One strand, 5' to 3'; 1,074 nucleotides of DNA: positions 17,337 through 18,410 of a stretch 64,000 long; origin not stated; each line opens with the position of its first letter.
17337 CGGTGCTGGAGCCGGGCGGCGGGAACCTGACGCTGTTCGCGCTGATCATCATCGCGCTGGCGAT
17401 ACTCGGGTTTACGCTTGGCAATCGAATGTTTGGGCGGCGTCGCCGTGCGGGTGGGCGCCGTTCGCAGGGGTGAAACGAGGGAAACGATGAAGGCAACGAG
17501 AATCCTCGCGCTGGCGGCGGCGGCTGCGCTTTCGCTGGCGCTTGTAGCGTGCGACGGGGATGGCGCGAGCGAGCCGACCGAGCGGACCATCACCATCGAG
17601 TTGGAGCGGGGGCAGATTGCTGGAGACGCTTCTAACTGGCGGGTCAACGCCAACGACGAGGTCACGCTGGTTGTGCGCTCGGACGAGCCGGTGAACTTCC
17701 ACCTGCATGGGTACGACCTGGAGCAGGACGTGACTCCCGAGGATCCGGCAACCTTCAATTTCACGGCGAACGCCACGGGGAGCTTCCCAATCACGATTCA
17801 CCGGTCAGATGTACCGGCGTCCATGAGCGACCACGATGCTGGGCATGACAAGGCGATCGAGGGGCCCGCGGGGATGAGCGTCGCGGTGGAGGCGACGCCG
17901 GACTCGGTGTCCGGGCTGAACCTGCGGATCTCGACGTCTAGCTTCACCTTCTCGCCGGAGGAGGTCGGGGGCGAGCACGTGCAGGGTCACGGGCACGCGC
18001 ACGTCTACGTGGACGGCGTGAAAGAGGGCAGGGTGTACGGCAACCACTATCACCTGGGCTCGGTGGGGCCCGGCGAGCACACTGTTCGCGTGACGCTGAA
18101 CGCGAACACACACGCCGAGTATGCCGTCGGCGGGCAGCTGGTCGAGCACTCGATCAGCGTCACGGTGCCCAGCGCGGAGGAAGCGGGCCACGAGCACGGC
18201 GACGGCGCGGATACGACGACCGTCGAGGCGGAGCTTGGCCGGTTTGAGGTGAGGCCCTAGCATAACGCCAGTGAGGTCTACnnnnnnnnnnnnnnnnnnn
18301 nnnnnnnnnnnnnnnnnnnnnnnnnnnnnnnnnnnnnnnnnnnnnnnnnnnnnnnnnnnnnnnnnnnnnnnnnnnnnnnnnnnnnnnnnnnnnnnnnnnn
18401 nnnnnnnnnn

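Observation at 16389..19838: Uncharacterised four-gene operon of His-rich, cupredoxin-like and polytopic membrane proteins: candidate novel metal-handling system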

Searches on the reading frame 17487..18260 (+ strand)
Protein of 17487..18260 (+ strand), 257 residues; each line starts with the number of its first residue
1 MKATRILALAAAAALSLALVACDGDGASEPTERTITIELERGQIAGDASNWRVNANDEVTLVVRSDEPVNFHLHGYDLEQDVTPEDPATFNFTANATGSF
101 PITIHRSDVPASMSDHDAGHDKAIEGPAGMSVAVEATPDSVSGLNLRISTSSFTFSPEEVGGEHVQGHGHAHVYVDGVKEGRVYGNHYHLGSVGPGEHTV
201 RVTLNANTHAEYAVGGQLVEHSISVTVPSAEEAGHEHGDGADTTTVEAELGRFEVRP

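Call 3: search_protein_families(library=pfam, proteins=[window:17487-18260:+], max_evalue=1)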
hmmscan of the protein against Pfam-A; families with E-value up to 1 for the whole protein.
window:17487-18260:+ (257 aa): 2 families
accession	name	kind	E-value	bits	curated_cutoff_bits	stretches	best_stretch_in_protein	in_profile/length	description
PF11008.14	DUF2846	-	0.0003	21.2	34.3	1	167-204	20-57/92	Protein of unknown function (DUF2846)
PF13473.12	Cupredoxin_1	-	0.0041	17.5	27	1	17-103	6-91/104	Cupredoxin-like domain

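Call 4: search_protein_families(library=ncbifam, proteins=[window:17487-18260:+], max_evalue=1)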
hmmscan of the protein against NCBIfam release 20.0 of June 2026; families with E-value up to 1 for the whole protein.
window:17487-18260:+ (257 aa): 2 families
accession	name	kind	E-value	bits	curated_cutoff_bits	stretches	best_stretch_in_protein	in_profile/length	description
TIGR04246.1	nitrous_NosZ_Gp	equivalog_domain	0.055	11.7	625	1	53-102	503-557/578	Sec-dependent nitrous-oxide reductase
NF052675.1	XAC1346_fam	equivalog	0.61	10.7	120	0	1-29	1-27/108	XAC1346 family secretion chaperone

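Call 24: find_homologous_proteins(query=window:17487-18260:+)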
Query window:17487-18260:+ (257 aa): 147 proteins with E <= 0.001 among 3912 candidates; the best 120 are listed.
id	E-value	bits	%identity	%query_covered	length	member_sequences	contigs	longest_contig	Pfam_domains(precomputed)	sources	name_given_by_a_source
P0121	2.5e-134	465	85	91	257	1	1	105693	-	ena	-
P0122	7.7e-132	456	59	95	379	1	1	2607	PF11008.15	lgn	-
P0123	1.3e-128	446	81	92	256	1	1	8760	-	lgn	-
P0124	8.5e-127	440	89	89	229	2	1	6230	-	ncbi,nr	ncbi:MAG: hypothetical protein OXN15_04390, partial [Chloroflexota bacterium]|nr:hypothetical protei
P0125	1.5e-110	387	69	100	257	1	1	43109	-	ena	-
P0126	7.0e-106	371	68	100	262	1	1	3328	-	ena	-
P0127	1.1e-104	368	68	92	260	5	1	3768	-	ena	-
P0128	6.1e-104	365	54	89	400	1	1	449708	PF11008.15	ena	-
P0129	1.7e-103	364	68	100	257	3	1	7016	-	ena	-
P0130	4.4e-102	359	51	88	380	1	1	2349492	-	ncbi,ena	-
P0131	1.7e-101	357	65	100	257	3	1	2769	-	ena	-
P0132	3.8e-101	356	66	92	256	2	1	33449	-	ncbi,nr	ncbi:MAG: hypothetical protein OXC99_02380 [Chloroflexi bacterium]|nr:hypothetical protein [Chlorofl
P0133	4.0e-100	353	52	79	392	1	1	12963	-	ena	-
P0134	1.1e-99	351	51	81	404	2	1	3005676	PF11008.15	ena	-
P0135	9.9e-99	348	52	86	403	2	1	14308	PF11008.15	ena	-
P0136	1.5e-97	344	48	89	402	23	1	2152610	PF11008.15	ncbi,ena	-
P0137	2.1e-96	340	50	91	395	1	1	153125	PF11008.15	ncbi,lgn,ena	-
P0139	6.5e-94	332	51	81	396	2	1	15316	PF11008.15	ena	-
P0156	6.1e-66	241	61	42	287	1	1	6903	PF11008.15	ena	-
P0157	5.0e-64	234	52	49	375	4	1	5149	PF11008.15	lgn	-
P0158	1.7e-63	233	53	53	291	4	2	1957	PF11008.15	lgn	-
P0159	2.4e-63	232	52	50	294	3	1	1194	PF11008.15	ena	-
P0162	9.6e-62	227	52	47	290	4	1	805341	PF11008.15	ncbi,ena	-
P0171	5.9e-58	214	50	49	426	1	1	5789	PF11008.15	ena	-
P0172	1.0e-57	214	50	49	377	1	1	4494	PF11008.15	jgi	jgi:hypothetical protein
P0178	6.2e-57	211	53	48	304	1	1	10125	PF11008.15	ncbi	-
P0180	1.4e-56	210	52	49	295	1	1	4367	PF14347.12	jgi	jgi:hypothetical protein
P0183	7.0e-56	208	40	79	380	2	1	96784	PF13473.13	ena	-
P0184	4.5e-55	205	56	40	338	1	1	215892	-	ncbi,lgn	-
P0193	3.6e-52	195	42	89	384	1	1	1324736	PF13473.13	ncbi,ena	-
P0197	1.4e-51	194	49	47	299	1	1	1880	PF11008.15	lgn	-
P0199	2.7e-51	193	43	50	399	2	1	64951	PF14347.12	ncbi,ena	-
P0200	3.2e-51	192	40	89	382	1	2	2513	PF13473.13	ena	-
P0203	2.9e-50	189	39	87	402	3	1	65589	PF13473.13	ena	-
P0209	2.0e-45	173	42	79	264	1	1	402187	PF13473.13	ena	-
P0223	6.8e-34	136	48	41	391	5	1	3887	PF25942.1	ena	-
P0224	1.8e-33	134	48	38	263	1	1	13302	PF25942.1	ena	-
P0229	5.5e-27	113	50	41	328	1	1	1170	PF07833.17,PF04234.19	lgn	-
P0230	8.0e-27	112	47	45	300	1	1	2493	PF08011.18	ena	-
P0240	5.8e-19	87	48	33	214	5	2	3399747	-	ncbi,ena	-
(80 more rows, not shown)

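Call 36: search_solved_structures(query=A2, max_evalue=10, show_alignments=2)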
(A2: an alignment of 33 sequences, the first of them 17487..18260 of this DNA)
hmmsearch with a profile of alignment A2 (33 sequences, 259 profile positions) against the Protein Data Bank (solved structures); distinct sequences matched with E-value up to 10: 78 (the best 60 are shown).
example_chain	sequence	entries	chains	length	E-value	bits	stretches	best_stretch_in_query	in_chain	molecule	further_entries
1iby_A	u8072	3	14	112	0.0001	24.7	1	38-102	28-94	NITROSOCYANIN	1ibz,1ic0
6pty_A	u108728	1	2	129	0.00074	21.9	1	42-101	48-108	Cytochrome c oxidase subunit 2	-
6ptt_A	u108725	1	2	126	0.001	21.4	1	42-101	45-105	Cytochrome c oxidase subunit 2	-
5u7n_A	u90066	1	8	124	0.0018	20.6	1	47-101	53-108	Cytochrome c oxidase subunit 2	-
2lln_A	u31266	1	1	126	0.0019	20.5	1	47-101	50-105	Cytochrome c oxidase subunit 2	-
2cua_A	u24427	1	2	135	0.0022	20.3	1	47-101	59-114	PROTEIN (CUA)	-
2fwl_B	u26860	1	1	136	0.0022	20.3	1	47-101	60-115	Cytochrome c oxidase subunit II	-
5zl1_A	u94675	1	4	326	0.0023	20.2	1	48-114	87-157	Putative copper-type nitrite reductase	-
3s33_B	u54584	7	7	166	0.0033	19.7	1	47-101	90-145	Cytochrome c oxidase subunit 2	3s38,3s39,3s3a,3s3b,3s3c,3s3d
3eh3_B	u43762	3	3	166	0.0033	19.7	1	47-101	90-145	Cytochrome c oxidase subunit 2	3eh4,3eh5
1ehk_B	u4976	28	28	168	0.0034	19.7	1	47-101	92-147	BA3-TYPE CYTOCHROME-C OXIDASE | Cytochrome c oxidase polypeptide II | Cytochrome c oxidase subunit 2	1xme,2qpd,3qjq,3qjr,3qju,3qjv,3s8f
2qpe_B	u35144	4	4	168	0.0034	19.7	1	47-101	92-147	Cytochrome c oxidase subunit 2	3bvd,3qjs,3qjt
4n8u_A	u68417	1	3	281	0.014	17.7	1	49-80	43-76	Multicopper oxidase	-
7w6v_A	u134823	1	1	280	0.015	17.5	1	49-80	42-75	Putative copper oxidase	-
4gxf_A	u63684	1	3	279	0.018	17.3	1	49-80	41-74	Putative copper oxidase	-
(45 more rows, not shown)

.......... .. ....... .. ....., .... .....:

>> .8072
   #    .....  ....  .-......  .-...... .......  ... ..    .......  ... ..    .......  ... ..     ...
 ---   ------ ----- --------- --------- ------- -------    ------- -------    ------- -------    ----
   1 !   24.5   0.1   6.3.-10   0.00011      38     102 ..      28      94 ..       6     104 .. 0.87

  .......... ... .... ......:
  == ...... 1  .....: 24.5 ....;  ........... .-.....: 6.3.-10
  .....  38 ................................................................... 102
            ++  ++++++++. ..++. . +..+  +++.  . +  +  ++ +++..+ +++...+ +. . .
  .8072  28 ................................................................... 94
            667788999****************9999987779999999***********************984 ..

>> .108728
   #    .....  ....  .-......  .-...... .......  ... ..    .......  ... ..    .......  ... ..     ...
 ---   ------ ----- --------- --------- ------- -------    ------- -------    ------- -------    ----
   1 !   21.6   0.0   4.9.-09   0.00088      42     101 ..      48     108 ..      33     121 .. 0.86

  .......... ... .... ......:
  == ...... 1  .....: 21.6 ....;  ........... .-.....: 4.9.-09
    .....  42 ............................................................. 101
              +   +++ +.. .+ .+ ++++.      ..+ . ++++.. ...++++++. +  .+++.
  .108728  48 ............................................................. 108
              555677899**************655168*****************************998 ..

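Call 46: predict_structure(alignment_id=A2)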
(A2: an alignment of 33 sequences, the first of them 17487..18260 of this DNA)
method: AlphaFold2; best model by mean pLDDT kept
length: 257 residues; sequences in the alignment: 33
mean_pLDDT: 84.0   pTM: 0.51
mean pLDDT of the five models: 84.0, 82.6, 81.8, 81.0, 79.9
residues with pLDDT >= 90: 161; 70-90: 37; 50-70: 36; < 50: 23
segments of 3 or more residues with pLDDT < 50: 110-120, 234-242
pLDDT, mean of each block of 10 residues (from residue 1): 54 57 62 95 85 96 95 95 95 96 77 43 90 95 92 95 94 93 94 90 95 96 92 50 68 95
secondary structure, 60 per line:
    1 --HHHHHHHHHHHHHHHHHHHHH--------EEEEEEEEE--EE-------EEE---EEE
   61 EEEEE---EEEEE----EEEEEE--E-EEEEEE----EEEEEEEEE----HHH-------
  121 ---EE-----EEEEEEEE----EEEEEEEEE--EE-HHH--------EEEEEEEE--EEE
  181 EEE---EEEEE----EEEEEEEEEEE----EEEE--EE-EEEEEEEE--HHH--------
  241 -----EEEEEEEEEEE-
elements in order: H3-23 E32-40 E52-54 E58-65 E69-73 E78-83 E88-93 E98-106 E131-138 E143-151 E168-175 E178-183 E187-191 E196-206 E211-214 E220-227 E246-256

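Call 60: search_protein_families(library=pfam, proteins=[P0229, P0223, P0224, P0180, P0199, P0230, P0183, P0128, P0184, P0240], max_evalue=0.01)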
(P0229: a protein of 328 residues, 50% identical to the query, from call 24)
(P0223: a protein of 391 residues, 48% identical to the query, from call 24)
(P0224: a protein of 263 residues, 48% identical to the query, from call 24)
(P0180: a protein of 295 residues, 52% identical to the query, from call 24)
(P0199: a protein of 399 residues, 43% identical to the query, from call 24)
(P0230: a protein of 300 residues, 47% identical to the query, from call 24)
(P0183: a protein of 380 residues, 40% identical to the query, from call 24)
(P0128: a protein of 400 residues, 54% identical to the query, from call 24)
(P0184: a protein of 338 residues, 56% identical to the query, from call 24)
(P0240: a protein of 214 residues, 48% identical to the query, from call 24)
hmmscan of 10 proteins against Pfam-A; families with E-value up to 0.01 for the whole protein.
P0229 (328 aa): 3 families
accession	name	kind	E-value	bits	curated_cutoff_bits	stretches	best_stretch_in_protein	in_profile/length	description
PF04234.18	CopC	-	9.9e-18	65.4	23.3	1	32-126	1-92/92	CopC domain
PF07833.16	Cu_amine_oxidN1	-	1.7e-12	47.7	24.2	1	93-182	22-107/108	Copper amine oxidase N-terminal domain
PF13860.13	FlgD_ig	-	0.0013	19.1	27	0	48-110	9-75/79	FlgD Ig-like domain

P0223 (391 aa): 0 families

P0224 (263 aa): 2 families
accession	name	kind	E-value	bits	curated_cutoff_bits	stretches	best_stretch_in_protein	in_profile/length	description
PF11008.14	DUF2846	-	0.0047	17.4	34.3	0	45-81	21-57/92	Protein of unknown function (DUF2846)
PF19625.5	DUF6130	-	0.0052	17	23.7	0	19-90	59-134/153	Family of unknown function (DUF6130)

P0180 (295 aa): 1 family
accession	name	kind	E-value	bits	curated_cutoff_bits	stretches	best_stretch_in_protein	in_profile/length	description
PF14347.11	DUF4399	-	1.1e-05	26.2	28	0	250-287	55-90/91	Domain of unknown function (DUF4399)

P0199 (399 aa): 3 families
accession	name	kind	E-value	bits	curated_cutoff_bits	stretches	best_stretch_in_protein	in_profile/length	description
PF14347.11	DUF4399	-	1.2e-05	26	28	0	89-156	1-78/91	Domain of unknown function (DUF4399)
PF17996.7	CE2_N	-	0.0011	19.5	27.9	0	87-145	22-80/108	Carbohydrate esterase 2 N-terminal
PF11008.14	DUF2846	-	0.0017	18.8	34.3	0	114-147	24-57/92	Protein of unknown function (DUF2846)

P0230 (300 aa): 1 family
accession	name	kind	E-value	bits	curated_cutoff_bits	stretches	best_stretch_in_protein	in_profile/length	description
PF08011.17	PDDEXK_9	-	2.4e-13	50.4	25.5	1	222-293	24-104/105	PD-(D/E)XK nuclease superfamily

P0183 (380 aa): 2 families
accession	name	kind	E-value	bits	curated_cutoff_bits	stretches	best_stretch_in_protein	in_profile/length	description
PF13473.12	Cupredoxin_1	-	3.6e-06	27.4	27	1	16-101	4-91/104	Cupredoxin-like domain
PF09394.16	Inhibitor_I42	-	0.0096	16.6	27.2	0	310-338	7-35/91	Chagasin family peptidase inhibitor I42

P0128 (400 aa): 1 family
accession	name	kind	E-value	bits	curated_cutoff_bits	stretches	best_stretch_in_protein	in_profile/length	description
PF11008.14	DUF2846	-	2.8e-09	37.4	34.3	1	181-220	22-61/92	Protein of unknown function (DUF2846)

P0184 (338 aa): 4 families
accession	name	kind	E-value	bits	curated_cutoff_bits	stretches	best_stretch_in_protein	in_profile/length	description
PF11008.14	DUF2846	-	7e-05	23.3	34.3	0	113-147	23-57/92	Protein of unknown function (DUF2846)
PF22820.2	TcaA_3rd_4th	-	0.00023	21.5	27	0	235-275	12-53/73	TcaA protein 3rd/4th domain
PF08308.17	PEGA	-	0.00026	21.3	20.8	0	237-271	13-44/71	PEGA domain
PF21467.3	BetaGal_gal-bd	-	0.00078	20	27.3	0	110-129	24-43/62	Beta-galactosidase, galactose-binding domain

P0240 (214 aa): 2 families
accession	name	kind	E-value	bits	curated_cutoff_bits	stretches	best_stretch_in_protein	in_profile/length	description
PF13473.12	Cupredoxin_1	-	0.00041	20.8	27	1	14-102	3-91/104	Cupredoxin-like domain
PF07731.20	Cu-oxidase_2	-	0.00081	19.6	20.4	1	43-85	28-73/137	Multicopper oxidase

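Call 61: list_cluster_members(proteins=[P0001, window:17487-18260:+])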
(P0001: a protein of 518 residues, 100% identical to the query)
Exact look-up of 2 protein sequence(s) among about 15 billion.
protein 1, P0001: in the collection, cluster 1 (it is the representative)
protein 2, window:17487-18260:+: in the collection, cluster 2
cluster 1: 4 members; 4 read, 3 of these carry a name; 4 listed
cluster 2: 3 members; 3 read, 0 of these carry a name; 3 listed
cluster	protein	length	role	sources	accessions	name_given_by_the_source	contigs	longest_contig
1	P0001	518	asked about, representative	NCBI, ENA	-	-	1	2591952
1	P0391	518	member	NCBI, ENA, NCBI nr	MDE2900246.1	MAG: hypothetical protein OXN15_04385 [Chloroflexota bacterium] | hypothetical protein [Chloroflexota bacterium]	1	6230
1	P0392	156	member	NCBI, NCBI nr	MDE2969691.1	MAG: hypothetical protein OXT51_06285, partial [Chloroflexota bacterium] | hypothetical protein [Chloroflexota bacterium]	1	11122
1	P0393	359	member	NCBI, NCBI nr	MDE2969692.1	MAG: hypothetical protein OXT51_06290, partial [Chloroflexota bacterium] | hypothetical protein [Chloroflexota bacterium]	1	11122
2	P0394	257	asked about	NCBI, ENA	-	-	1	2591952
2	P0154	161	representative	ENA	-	-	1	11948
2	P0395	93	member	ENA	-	-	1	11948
